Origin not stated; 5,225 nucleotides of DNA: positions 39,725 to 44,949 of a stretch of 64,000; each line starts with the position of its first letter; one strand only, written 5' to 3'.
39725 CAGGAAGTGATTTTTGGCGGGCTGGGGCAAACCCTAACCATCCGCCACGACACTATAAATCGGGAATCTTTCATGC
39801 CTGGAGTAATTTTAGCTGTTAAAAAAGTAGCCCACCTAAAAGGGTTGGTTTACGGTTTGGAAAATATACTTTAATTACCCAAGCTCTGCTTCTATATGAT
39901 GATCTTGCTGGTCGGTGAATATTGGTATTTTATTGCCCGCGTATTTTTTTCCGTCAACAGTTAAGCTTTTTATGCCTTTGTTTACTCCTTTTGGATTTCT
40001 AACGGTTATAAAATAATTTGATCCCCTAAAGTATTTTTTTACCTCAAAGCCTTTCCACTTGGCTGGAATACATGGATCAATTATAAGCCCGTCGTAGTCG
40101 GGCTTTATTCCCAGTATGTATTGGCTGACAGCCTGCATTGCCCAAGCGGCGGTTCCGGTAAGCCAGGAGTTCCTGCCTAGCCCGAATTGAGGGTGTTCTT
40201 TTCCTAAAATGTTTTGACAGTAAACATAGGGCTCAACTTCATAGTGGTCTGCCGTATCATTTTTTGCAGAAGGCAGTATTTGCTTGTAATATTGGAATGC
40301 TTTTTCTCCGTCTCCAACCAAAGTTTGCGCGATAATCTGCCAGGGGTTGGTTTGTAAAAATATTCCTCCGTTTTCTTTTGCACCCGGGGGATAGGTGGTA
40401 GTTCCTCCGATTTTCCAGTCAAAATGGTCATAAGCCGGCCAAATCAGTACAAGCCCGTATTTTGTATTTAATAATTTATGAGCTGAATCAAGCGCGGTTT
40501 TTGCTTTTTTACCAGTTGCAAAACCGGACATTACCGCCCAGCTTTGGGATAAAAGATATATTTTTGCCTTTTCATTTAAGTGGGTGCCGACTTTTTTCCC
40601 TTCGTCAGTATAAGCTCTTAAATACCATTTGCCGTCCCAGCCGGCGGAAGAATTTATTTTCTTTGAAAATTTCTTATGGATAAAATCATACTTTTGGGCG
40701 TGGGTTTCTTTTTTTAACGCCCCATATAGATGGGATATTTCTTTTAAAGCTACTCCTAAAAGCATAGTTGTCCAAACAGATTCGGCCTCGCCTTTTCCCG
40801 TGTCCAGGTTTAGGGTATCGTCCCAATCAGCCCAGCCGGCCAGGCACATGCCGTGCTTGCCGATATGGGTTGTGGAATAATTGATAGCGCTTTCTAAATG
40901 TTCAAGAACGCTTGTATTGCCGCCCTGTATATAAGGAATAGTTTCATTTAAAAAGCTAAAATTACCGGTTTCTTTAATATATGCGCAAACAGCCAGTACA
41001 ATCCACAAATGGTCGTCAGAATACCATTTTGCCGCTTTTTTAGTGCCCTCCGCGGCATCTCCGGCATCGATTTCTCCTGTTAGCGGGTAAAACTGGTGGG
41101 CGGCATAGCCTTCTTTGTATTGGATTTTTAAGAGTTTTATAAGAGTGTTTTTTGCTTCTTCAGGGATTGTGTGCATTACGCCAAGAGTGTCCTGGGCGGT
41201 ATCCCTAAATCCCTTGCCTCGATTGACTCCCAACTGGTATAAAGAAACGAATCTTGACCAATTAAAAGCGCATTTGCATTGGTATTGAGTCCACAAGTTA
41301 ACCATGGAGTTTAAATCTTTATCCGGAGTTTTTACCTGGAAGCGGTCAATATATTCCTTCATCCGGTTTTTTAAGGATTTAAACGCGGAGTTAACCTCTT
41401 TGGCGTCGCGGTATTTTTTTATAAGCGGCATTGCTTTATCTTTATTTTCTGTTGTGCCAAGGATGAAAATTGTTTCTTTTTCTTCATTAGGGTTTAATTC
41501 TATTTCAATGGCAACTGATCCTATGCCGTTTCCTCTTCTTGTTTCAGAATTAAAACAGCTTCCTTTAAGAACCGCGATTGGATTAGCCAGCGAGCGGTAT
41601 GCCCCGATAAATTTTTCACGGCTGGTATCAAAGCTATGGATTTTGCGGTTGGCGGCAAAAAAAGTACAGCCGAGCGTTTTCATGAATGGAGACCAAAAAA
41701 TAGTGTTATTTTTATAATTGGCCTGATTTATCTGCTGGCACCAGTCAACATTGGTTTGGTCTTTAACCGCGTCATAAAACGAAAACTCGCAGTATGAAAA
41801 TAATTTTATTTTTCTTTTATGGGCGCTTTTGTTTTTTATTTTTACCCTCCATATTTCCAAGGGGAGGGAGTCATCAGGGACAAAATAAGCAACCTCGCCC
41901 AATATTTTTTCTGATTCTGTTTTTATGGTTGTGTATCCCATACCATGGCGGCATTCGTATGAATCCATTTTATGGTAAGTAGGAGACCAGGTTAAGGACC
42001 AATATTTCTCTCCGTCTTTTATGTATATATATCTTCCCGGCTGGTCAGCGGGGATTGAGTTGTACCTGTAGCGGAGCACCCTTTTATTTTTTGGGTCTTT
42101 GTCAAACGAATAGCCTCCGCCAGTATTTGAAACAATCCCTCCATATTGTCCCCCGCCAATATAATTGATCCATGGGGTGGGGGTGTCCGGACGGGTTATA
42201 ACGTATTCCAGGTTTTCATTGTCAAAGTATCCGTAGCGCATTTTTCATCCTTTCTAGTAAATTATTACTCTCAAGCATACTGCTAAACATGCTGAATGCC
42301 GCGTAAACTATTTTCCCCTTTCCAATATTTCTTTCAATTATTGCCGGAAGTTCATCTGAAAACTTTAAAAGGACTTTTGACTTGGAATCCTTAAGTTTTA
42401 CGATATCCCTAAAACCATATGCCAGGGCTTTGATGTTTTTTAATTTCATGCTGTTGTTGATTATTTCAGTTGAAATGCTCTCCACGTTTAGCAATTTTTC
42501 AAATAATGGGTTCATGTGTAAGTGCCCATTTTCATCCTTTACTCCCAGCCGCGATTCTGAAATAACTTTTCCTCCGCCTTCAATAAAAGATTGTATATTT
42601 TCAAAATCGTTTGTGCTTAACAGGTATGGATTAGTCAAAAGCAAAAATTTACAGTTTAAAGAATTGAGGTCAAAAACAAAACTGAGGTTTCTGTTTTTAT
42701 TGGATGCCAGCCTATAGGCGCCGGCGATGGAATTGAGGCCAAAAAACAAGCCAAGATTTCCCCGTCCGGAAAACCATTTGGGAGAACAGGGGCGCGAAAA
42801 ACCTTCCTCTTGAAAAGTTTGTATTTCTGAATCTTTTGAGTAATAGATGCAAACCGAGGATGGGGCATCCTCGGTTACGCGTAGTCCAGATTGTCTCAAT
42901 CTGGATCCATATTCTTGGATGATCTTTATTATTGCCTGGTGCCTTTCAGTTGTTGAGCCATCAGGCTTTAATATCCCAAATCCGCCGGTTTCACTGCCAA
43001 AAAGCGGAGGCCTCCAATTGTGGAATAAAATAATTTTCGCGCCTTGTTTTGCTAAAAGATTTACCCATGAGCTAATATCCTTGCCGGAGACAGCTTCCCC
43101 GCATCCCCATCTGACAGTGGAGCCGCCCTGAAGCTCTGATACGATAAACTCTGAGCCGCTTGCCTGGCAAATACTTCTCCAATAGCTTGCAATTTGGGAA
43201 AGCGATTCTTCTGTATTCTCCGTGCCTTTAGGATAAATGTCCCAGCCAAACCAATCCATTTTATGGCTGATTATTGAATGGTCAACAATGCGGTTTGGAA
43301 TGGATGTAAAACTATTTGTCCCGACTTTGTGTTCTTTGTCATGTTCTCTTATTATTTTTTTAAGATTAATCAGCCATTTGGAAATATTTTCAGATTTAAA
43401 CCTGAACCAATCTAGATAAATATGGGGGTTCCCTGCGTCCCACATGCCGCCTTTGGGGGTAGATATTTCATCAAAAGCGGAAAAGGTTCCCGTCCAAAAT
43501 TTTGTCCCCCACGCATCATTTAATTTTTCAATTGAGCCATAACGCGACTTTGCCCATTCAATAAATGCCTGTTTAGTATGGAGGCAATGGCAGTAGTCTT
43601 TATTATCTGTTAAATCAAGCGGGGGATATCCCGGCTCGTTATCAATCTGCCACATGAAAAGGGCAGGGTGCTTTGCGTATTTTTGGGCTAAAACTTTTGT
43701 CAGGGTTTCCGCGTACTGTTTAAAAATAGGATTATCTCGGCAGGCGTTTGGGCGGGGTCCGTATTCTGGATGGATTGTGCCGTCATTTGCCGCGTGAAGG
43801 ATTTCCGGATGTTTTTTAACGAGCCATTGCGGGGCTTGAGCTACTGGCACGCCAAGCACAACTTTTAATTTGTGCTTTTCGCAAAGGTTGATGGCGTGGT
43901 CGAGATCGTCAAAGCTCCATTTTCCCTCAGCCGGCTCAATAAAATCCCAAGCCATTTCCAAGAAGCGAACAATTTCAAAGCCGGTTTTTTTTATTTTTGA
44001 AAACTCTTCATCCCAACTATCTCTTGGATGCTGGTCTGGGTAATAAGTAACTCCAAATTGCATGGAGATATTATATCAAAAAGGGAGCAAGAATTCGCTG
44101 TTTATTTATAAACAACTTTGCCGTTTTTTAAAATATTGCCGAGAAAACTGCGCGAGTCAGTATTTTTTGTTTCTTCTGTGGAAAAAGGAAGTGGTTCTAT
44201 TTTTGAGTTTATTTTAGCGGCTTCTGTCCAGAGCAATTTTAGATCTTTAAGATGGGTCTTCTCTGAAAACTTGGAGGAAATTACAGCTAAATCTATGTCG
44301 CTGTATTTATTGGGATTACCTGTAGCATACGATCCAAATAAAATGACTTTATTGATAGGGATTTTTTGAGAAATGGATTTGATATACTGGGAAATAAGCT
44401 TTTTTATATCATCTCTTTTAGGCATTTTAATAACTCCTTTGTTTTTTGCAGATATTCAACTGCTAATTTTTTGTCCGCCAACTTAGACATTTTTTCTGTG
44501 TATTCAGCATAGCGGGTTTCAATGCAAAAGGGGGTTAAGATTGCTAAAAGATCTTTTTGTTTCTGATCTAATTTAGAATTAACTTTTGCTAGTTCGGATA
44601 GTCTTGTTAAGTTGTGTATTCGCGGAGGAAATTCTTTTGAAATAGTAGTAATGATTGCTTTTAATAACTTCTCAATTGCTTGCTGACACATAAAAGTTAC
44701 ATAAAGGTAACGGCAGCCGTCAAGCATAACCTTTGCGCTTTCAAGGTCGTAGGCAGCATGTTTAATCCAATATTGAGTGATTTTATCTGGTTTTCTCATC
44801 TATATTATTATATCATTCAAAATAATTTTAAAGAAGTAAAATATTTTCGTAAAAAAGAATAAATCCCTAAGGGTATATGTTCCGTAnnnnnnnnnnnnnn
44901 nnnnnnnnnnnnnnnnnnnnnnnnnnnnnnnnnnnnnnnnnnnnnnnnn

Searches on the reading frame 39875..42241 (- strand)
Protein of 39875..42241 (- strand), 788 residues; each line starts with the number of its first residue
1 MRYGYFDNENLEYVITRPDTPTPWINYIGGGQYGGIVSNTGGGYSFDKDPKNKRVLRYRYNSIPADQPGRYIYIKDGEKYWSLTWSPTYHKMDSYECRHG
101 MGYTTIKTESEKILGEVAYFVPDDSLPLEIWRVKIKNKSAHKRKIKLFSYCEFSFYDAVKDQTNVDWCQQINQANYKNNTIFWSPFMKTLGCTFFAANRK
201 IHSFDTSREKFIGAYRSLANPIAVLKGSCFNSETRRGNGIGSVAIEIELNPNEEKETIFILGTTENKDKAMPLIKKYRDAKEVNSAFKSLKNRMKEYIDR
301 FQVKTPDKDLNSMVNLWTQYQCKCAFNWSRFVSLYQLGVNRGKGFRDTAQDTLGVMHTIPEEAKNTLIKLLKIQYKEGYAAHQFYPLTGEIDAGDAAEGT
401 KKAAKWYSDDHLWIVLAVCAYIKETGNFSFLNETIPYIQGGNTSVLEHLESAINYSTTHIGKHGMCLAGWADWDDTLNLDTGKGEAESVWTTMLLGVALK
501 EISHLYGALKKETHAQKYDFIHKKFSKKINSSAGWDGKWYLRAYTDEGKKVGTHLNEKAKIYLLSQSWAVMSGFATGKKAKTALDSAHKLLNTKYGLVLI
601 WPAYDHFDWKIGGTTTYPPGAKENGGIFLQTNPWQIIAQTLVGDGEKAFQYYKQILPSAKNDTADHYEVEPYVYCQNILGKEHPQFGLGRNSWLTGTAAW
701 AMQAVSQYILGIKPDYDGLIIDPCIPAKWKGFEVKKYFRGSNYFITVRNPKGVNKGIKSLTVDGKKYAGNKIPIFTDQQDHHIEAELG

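Call 6: search_protein_families(library=pfam, proteins=[window:39875-42241:-], max_evalue=0.001)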
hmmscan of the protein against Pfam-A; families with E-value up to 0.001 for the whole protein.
window:39875-42241:- (788 aa): 2 families
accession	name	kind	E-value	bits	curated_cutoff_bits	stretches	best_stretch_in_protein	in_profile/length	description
PF17167.11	Glyco_hydro_94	-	1.8e-139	465.5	27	1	295-711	3-420/420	Glycosyl hydrolase 94 superfamily, catalytic domain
PF06165.18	GH94_b-supersand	-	1.4e-74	251.2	23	1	21-262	1-251/251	Glycosyl hydrolase 94, supersandwich domain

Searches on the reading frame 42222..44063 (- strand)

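Call 6: search_protein_families(library=pfam, proteins=[window:42222-44063:-], max_evalue=0.001)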
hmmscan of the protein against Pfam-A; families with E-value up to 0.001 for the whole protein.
window:42222-44063:- (613 aa): 4 families
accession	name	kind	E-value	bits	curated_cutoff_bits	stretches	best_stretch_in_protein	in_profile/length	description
PF02449.21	Glyco_hydro_42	-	8.8e-85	285.7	21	1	6-382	1-370/376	Beta-galactosidase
PF08532.16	Glyco_hydro_42M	-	8.3e-10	39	25.8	1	472-606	59-200/207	Beta-galactosidase trimerisation domain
PF01373.23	Glyco_hydro_14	-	2e-05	24.2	27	1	160-235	183-260/402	Glycosyl hydrolase family 14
PF01301.25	Glyco_hydro_35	-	0.00011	22.3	27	1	12-71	21-82/319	Glycosyl hydrolases family 35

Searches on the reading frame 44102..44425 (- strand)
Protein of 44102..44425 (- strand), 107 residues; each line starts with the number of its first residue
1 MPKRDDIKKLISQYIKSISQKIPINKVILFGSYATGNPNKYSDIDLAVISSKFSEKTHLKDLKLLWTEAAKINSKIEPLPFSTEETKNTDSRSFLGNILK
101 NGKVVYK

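Call 6: search_protein_families(library=pfam, proteins=[window:44102-44425:-], max_evalue=0.001)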
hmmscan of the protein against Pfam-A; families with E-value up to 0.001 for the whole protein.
window:44102-44425:- (107 aa): 3 families
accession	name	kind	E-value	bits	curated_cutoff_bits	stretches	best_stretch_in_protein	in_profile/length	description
PF18765.7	Polbeta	-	4e-13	49.8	26.9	1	15-107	3-89/93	Polymerase beta, Nucleotidyltransferase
PF01909.29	NTP_transf_2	-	3.2e-12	47.1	21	1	11-62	1-47/93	Nucleotidyltransferase domain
PF22600.2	MTPAP-like_central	-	8.5e-05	23.1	27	1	8-66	23-81/139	Poly(A) RNA polymerase, mitochondrial-like, central palm domain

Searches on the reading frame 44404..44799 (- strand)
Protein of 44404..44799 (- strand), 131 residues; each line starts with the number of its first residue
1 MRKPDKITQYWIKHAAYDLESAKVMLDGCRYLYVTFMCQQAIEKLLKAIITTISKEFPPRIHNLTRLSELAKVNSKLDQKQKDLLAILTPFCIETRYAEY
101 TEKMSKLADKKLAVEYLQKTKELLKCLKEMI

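Call 6: search_protein_families(library=pfam, proteins=[window:44404-44799:-], max_evalue=0.001)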
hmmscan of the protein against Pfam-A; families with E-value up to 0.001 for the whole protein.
window:44404-44799:- (131 aa): 1 family
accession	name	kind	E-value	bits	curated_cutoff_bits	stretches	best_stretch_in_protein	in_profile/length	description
PF05168.19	HEPN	-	1.6e-22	80.3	22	1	9-129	2-116/117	HEPN domain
